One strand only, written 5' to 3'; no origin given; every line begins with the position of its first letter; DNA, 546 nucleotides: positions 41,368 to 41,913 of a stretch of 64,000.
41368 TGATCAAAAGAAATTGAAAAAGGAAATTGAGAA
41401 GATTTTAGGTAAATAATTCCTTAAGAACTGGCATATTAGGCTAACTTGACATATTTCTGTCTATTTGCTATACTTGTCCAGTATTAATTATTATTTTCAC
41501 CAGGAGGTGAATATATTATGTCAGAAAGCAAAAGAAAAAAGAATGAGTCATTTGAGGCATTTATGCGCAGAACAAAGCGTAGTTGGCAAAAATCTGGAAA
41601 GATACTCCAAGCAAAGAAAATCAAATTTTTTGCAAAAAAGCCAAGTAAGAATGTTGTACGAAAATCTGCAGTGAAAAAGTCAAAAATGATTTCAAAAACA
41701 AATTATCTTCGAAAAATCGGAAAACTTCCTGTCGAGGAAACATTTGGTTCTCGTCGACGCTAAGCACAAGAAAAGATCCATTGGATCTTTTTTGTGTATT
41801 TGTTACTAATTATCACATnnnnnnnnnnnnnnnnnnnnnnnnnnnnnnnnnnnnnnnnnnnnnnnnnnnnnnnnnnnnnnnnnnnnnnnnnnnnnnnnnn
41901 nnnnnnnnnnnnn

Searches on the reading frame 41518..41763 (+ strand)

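Call 8: search_protein_families(library=pfam, proteins=[window:41518-41763:+], max_evalue=0.1)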
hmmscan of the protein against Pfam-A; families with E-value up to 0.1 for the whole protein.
window:41518-41763:+ (81 aa): 1 family
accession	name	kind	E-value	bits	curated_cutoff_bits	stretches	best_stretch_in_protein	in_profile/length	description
PF01165.25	Ribosomal_S21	-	0.0022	18.1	27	1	7-48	5-46/55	Ribosomal protein S21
